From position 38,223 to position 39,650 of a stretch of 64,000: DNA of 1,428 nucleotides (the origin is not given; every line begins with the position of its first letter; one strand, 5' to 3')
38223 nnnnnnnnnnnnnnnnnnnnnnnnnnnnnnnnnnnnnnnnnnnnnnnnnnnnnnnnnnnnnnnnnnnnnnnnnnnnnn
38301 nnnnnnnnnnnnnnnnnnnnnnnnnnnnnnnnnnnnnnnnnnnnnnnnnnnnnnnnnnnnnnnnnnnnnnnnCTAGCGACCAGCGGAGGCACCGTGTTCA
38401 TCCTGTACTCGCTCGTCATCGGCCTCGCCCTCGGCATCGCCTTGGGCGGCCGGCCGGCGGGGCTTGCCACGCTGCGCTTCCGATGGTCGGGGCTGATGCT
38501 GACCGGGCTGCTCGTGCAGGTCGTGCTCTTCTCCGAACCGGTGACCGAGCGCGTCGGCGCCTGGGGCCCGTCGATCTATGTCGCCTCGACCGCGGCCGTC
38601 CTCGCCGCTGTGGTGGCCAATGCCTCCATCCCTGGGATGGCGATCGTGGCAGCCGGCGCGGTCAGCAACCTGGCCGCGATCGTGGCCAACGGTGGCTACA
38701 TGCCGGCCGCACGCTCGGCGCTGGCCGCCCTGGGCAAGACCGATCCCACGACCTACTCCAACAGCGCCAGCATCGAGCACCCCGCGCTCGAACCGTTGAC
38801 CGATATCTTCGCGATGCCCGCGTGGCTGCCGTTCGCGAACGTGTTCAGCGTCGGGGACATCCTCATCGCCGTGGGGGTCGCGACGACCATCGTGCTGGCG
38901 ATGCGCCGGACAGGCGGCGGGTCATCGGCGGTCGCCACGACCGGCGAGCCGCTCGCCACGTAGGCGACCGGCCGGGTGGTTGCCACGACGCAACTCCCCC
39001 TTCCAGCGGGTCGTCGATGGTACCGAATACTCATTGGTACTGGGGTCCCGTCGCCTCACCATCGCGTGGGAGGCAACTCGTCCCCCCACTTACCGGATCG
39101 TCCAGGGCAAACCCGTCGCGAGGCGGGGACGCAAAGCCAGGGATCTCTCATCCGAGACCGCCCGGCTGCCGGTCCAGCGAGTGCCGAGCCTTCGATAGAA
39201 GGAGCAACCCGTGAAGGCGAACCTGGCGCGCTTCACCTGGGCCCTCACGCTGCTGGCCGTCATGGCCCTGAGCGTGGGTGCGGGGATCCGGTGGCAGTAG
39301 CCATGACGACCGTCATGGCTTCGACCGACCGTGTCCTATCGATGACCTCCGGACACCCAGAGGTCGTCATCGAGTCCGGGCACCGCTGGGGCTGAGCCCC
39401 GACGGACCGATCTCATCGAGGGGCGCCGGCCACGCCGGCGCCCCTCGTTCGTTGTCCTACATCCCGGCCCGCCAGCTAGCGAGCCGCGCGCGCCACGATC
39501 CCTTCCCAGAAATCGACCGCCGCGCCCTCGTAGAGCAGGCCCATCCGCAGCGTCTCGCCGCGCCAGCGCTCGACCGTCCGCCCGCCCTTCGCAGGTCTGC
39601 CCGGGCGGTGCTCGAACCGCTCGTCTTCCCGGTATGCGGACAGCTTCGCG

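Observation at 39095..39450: Candidate c-di-GMP-I (GEMM) riboswitch controlling micro-ORFs with a very strong SD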

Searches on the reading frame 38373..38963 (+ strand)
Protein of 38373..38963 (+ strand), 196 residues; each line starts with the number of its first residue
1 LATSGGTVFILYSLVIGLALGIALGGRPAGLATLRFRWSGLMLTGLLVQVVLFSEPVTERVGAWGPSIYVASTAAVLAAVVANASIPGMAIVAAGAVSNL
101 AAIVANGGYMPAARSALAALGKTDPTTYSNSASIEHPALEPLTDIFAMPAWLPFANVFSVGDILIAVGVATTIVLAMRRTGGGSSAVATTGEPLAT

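Call 10: search_protein_families(library=pfam, proteins=[window:38373-38963:+])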
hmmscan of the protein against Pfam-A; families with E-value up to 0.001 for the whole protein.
window:38373-38963:+ (196 aa): 1 family
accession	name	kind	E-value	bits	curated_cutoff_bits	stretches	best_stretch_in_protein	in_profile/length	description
PF17248.7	DUF5317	-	1.2e-25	90.8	25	1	34-173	2-150/151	Family of unknown function (DUF5317)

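Call 19: find_related_loci(query=window:38373-38963:+, collection=genome_contigs, flank=4000)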
Query window:38373-38963:+ (196 aa) in genome_contigs; peptide patterns used: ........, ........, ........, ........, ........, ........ (x = any residue, [..] = any of these).
471 stretches matched a pattern; 163 encode a relative of the query (tblastn E <= 1e-3); the best 80 are kept; 80 distinct loci.
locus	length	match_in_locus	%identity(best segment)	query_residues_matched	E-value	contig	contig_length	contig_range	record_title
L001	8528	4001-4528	82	3-178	3e-84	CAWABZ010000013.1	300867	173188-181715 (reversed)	MAG: uncultured Chloroflexia bacterium isolate MFD09267.bin.2.90 genome assembly, contig: contig_67619, whole genome sho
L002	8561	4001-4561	79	8-194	5e-82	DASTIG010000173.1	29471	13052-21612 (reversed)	MAG TPA_asm: Candidatus Limnocylindrales bacterium isolate SMAG_U924 k141_871440, whole genome shotgun sequence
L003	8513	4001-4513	83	8-178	1e-81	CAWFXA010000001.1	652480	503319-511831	MAG: uncultured Chloroflexia bacterium isolate MFD06742.bin.1.113 genome assembly, contig: contig_2185, whole genome sho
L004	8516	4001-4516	80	8-179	2e-75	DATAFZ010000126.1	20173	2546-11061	MAG TPA_asm: Candidatus Limnocylindrales bacterium isolate SMAG_U6816 k141_3999230, whole genome shotgun sequence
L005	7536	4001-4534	71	4-181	1e-68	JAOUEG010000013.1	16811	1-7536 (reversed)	MAG: Chloroflexota bacterium isolate 4_1_Jan_SF_Bin57 4_1_Jan_SF_Bin57_scaffold_1196_c1, whole genome shotgun sequence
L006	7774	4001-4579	65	3-196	5e-68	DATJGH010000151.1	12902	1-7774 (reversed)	MAG TPA_asm: Patescibacteria group bacterium isolate SMAG_U15481 k141_10535179, whole genome shotgun sequence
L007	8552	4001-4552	66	2-183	3e-67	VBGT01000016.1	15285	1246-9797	MAG: Chloroflexi bacterium isolate CF_85 14_1009_16_30cm_scaffold_14859, whole genome shotgun sequence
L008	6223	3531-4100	63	4-193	3e-65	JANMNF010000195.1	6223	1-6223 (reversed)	MAG: Chloroflexota bacterium isolate OTE_58_metabat_368 OTE_58_k141_1303489, whole genome shotgun sequence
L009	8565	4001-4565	80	8-196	4e-64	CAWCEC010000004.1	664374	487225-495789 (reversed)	MAG: uncultured Chloroflexia bacterium isolate MFD09267.bin.2.231 genome assembly, contig: contig_28352, whole genome sh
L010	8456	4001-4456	71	8-159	7e-64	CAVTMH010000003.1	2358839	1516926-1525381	MAG: uncultured Chloroflexia bacterium isolate MFD05747.bin.1.75 genome assembly, contig: contig_814, whole genome shotg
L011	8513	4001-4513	66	8-178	2e-63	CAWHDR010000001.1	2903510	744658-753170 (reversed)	MAG: uncultured Chloroflexia bacterium isolate MFD04212.bin.2.22 genome assembly, contig: contig_1642, whole genome shot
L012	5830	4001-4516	68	8-179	6e-63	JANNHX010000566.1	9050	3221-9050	MAG: Chloroflexota bacterium isolate SOY_6_C_metabat_191 SOY_6_C_k141_5366694, whole genome shotgun sequence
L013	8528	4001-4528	61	4-179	6e-63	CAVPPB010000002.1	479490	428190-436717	MAG: uncultured Chloroflexia bacterium isolate MFD09779.bin.2.2 genome assembly, contig: contig_20047, whole genome shot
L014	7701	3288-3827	61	8-187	9e-63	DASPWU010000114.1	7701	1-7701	MAG TPA_asm: Candidatus Limnocylindria bacterium isolate SMAG_U11549 k141_629568, whole genome shotgun sequence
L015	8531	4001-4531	60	3-179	2e-62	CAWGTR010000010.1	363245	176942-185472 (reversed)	MAG: uncultured Chloroflexia bacterium isolate MFD03975.bin.2.87 genome assembly, contig: contig_22657, whole genome sho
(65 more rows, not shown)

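Call 64: search_protein_families(library=pfam, proteins=[window:38373-38963:+], max_evalue=10)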
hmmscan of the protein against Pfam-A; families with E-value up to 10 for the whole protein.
window:38373-38963:+ (196 aa): 2 families
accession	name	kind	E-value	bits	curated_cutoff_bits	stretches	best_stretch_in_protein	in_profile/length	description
PF17248.7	DUF5317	-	1.2e-25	90.8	25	1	34-173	2-150/151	Family of unknown function (DUF5317)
PF01252.23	Peptidase_A8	-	0.0044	17.7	25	1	85-175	82-139/142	Signal peptidase (SPase) II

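Call 66: find_homologous_proteins(query=window:38373-38963:+, max_evalue=0.00001)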
Query window:38373-38963:+ (196 aa): 2090 proteins with E <= 0.00001 among 8000 candidates; the best 120 are listed.
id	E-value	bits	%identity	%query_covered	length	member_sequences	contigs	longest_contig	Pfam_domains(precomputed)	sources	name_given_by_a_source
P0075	6.2e-108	377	99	96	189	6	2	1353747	PF17248.8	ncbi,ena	-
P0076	2.5e-96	339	90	96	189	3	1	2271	PF17248.8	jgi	jgi:hypothetical protein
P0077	1.0e-92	327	87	96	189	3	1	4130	PF17248.8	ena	-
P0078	4.4e-90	318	85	96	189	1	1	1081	PF17248.8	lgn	-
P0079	3.0e-89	316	81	96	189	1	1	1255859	PF17248.8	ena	-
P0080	1.6e-88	313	80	96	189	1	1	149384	PF17248.8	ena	-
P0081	8.5e-86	304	84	92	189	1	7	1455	PF17248.8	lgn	-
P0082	1.7e-85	304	83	96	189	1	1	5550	PF17248.8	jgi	jgi:Family of unknown function (DUF5317)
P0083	1.7e-84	300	80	96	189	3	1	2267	PF17248.8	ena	-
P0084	3.1e-84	299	84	88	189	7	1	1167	PF17248.8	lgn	-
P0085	1.2e-83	297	82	92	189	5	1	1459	PF17248.8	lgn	-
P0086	2.1e-83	297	78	96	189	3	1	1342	PF17248.8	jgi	jgi:Family of unknown function (DUF5317)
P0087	9.1e-83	295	77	95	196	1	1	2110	PF17248.8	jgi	jgi:hypothetical protein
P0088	1.0e-82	294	82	87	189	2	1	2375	PF17248.8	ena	-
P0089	1.2e-82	294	84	87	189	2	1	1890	PF17248.8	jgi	jgi:hypothetical protein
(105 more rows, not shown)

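Call 68: search_solved_structures(query=A4, max_evalue=10, show_alignments=3)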
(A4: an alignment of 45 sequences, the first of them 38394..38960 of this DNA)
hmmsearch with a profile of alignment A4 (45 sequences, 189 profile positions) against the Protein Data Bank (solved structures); distinct sequences matched with E-value up to 10: 0.

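Call 70: search_protein_families(library=pfam, alignment_id=A4, max_evalue=1)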
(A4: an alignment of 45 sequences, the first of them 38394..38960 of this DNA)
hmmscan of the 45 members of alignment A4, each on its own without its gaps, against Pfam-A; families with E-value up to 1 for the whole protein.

A. member 1, window:38394-38960:+ (189 aa): 2 families
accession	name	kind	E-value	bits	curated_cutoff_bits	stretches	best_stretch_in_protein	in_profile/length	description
PF17248.7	DUF5317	-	1.1e-25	90.9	25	1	27-166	2-150/151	Family of unknown function (DUF5317)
PF01252.23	Peptidase_A8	-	0.0028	18.3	25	1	78-168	82-139/142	Signal peptidase (SPase) II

B. families by the number of members that match (of 45 scanned): 11 families
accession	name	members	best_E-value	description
PF17248.7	DUF5317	45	7.5e-30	Family of unknown function (DUF5317)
PF01252.23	Peptidase_A8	18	0.0027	Signal peptidase (SPase) II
PF09534.15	Trp_oprn_chp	3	0.011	Tryptophan-associated transmembrane protein (Trp_oprn_chp)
PF20348.3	DUF6643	1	0.068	Family of unknown function (DUF6643)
PF11228.13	DUF3027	1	0.096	Protein of unknown function (DUF3027)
PF17754.6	TetR_C_14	1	0.14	MftR C-terminal domain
PF10938.13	YfdX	1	0.17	YfdX protein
PF23539.1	DUF7134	1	0.17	Domain of unknown function (DUF7134)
PF01899.21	MNHE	1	0.46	Na+/H+ ion antiporter subunit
PF04191.18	PEMT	1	0.82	Phospholipid methyltransferase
PF24014.1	DUF7328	1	0.99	Family of unknown function (DUF7328)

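Call 73: predict_structure(alignment_id=A4)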
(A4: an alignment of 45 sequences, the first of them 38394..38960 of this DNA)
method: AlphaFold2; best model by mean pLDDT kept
length: 189 residues; sequences in the alignment: 45
mean_pLDDT: 78.9   pTM: 0.75
mean pLDDT of the five models: 78.9, 76.8, 76.7, 75.0, 69.9
residues with pLDDT >= 90: 59; 70-90: 84; 50-70: 32; < 50: 14
segments of 3 or more residues with pLDDT < 50: 176-189
pLDDT, mean of each block of 10 residues (from residue 1): 83 91 87 90 82 83 93 93 93 88 73 58 61 71 73 88 93 55 40
secondary structure, 60 per line:
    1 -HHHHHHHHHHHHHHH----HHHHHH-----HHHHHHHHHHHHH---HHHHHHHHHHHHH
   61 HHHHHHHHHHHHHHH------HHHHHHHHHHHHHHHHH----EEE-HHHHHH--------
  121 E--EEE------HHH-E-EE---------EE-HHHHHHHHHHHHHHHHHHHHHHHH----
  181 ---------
elements in order: H2-16 H21-26 H32-44 H48-75 H82-98 E103-105 H107-112 E124-126 H153-176

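Call 80: find_encoding_contigs(protein=P0075, flank=3000, max_places=2)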
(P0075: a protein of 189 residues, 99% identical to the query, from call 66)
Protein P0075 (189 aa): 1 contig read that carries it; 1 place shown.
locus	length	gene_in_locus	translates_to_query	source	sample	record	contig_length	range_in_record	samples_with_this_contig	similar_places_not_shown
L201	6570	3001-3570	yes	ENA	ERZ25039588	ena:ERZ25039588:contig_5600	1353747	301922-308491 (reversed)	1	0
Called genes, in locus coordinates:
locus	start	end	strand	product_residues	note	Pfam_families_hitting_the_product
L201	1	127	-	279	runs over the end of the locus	PF00800:PDT, PF01842:ACT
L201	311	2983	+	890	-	PF13185:GAF_2 (faint), PF13492:GAF_3 (weak), PF00990:GGDEF, PF00563:EAL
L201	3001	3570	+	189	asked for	PF17248:DUF5317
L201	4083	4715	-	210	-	PF03551:PadR, PF10400:Vir_act_alpha_C (weak)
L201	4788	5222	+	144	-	PF07366:SnoaL, PF12680:SnoaL_2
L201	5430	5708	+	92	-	-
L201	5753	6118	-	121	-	PF13560:HTH_31, PF12844:HTH_19, PF13413:HTH_25 (weak), PF01381:HTH_3, PF13443:HTH_26 (weak)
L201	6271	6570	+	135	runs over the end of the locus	-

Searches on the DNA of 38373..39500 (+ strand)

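Call 3: search_rna_families(source=window, start=38950, end=39500, threshold=evalue, max_evalue=10, show_alignments=4)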
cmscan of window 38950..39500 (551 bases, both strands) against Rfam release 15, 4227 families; matches with E-value up to 10: 4.
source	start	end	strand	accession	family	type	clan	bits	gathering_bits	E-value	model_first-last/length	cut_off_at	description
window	39097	39174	+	RF03167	c-di-GMP-I-GGC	Cis-reg; riboswitch;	CL00126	65.1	59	3.6e-15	1-80/80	no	c-di-GMP-I-GGC riboswitch aptamer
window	39402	39453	+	RF02353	BjrC68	Gene; sRNA;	-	20.1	39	0.0091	1-82/82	no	Bradyrhizobiaceae sRNA BjrC68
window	39330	39410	-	RF00094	HDV_ribozyme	Gene; ribozyme;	-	16.9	50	6.4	1-89/89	no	Hepatitis delta virus ribozyme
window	39379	39442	-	RF01684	mascRNA-menRNA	Gene;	-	16.6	42.5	1.5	1-56/56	no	MALAT1-associated small cytoplasmic RNA/MEN beta RNA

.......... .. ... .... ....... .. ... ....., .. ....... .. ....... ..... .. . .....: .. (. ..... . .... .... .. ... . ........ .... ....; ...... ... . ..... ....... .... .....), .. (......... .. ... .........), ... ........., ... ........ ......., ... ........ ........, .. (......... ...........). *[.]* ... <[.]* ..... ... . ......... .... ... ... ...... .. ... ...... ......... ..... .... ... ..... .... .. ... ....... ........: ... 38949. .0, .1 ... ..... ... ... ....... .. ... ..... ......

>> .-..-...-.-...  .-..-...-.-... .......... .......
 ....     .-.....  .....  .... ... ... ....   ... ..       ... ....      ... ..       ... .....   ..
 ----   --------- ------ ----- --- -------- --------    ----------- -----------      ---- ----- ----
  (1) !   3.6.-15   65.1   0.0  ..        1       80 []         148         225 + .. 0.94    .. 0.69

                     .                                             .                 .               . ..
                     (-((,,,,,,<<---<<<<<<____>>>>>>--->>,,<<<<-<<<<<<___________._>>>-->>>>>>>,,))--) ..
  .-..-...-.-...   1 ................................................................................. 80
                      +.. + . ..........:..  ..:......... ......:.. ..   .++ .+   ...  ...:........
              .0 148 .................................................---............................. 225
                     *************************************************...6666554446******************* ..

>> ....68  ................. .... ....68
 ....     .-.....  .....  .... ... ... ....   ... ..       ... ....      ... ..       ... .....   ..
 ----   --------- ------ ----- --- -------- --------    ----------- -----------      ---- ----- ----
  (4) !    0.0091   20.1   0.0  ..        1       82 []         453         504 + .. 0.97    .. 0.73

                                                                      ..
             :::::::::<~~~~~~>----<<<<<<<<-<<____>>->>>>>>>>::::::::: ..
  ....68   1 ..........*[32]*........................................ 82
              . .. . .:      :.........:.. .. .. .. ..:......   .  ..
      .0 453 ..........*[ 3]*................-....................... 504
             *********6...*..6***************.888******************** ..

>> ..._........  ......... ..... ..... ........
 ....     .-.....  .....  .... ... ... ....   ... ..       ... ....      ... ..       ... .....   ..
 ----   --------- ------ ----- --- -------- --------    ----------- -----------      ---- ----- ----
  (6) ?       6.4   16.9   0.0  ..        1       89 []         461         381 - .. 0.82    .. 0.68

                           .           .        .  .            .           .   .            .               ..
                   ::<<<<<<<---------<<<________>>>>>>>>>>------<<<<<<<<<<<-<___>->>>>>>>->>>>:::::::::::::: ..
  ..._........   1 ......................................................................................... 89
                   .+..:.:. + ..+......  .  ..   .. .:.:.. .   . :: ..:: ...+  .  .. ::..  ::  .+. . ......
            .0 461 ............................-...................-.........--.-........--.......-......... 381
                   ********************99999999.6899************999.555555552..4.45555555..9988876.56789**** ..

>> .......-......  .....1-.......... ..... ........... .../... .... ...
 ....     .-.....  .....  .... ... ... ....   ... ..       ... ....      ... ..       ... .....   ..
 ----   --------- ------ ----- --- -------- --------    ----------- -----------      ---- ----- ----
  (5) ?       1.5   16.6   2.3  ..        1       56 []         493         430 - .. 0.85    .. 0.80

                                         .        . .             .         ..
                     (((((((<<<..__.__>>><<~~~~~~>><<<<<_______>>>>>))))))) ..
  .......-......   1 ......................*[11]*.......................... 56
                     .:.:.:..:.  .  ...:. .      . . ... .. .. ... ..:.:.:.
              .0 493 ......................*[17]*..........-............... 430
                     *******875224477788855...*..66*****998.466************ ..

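Call 29: search_rna_families(sources=[L014, L019, L024, L026, L052, L055, L057, L001, L006, L073, L062, L078, L038, L061], threshold=gathering, show_alignments=8)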
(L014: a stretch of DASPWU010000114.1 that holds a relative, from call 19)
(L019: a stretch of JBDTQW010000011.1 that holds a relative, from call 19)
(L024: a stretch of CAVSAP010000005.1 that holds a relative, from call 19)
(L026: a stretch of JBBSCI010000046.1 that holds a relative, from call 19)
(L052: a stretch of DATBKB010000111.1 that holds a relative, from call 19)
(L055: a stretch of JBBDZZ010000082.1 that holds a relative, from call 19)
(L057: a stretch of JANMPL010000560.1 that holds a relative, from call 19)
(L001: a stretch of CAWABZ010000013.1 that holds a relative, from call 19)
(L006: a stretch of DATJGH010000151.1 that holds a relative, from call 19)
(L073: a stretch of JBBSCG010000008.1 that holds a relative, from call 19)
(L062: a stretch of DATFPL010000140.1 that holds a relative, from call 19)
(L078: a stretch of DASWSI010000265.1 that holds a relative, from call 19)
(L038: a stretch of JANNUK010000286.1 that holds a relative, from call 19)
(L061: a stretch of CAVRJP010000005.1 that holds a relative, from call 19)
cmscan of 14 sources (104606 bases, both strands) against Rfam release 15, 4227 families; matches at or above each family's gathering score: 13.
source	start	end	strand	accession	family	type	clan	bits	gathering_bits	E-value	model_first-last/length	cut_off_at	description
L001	4678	4755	+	RF03167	c-di-GMP-I-GGC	Cis-reg; riboswitch;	CL00126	65.1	59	6.8e-13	1-80/80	no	c-di-GMP-I-GGC riboswitch aptamer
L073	4638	4715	+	RF03167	c-di-GMP-I-GGC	Cis-reg; riboswitch;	CL00126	64.5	59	9.6e-13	1-80/80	no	c-di-GMP-I-GGC riboswitch aptamer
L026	5625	5712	+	RF03167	c-di-GMP-I-GGC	Cis-reg; riboswitch;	CL00126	60.7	59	1.2e-11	1-80/80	no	c-di-GMP-I-GGC riboswitch aptamer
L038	4708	4790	+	RF03167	c-di-GMP-I-GGC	Cis-reg; riboswitch;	CL00126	60.6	59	1.3e-11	1-80/80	no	c-di-GMP-I-GGC riboswitch aptamer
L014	3921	4006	+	RF03167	c-di-GMP-I-GGC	Cis-reg; riboswitch;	CL00126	60.3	59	1.6e-11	1-80/80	no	c-di-GMP-I-GGC riboswitch aptamer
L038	5235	5316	+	RF03167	c-di-GMP-I-GGC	Cis-reg; riboswitch;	CL00126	59.3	59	3.2e-11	1-80/80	no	c-di-GMP-I-GGC riboswitch aptamer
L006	4777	4854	+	RF03167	c-di-GMP-I-GGC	Cis-reg; riboswitch;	CL00126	59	59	3.7e-11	1-80/80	no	c-di-GMP-I-GGC riboswitch aptamer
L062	2916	3001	+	RF01051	c-di-GMP-I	Cis-reg; riboswitch;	CL00126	58.9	35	9.7e-09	1-87/87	no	c-di-GMP-I riboswitch aptamer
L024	5797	5884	+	RF01051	c-di-GMP-I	Cis-reg; riboswitch;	CL00126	58.8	35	9.7e-09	1-87/87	no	c-di-GMP-I riboswitch aptamer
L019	4730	4811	+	RF01051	c-di-GMP-I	Cis-reg; riboswitch;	CL00126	58.2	35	1.4e-08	1-87/87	no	c-di-GMP-I riboswitch aptamer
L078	717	802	+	RF01051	c-di-GMP-I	Cis-reg; riboswitch;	CL00126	56.2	35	4.3e-08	1-87/87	no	c-di-GMP-I riboswitch aptamer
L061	4706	4787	+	RF01051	c-di-GMP-I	Cis-reg; riboswitch;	CL00126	54.1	35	1.4e-07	1-87/87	no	c-di-GMP-I riboswitch aptamer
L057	1165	1251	+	RF01051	c-di-GMP-I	Cis-reg; riboswitch;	CL00126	53.3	35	2.3e-07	1-87/87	no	c-di-GMP-I riboswitch aptamer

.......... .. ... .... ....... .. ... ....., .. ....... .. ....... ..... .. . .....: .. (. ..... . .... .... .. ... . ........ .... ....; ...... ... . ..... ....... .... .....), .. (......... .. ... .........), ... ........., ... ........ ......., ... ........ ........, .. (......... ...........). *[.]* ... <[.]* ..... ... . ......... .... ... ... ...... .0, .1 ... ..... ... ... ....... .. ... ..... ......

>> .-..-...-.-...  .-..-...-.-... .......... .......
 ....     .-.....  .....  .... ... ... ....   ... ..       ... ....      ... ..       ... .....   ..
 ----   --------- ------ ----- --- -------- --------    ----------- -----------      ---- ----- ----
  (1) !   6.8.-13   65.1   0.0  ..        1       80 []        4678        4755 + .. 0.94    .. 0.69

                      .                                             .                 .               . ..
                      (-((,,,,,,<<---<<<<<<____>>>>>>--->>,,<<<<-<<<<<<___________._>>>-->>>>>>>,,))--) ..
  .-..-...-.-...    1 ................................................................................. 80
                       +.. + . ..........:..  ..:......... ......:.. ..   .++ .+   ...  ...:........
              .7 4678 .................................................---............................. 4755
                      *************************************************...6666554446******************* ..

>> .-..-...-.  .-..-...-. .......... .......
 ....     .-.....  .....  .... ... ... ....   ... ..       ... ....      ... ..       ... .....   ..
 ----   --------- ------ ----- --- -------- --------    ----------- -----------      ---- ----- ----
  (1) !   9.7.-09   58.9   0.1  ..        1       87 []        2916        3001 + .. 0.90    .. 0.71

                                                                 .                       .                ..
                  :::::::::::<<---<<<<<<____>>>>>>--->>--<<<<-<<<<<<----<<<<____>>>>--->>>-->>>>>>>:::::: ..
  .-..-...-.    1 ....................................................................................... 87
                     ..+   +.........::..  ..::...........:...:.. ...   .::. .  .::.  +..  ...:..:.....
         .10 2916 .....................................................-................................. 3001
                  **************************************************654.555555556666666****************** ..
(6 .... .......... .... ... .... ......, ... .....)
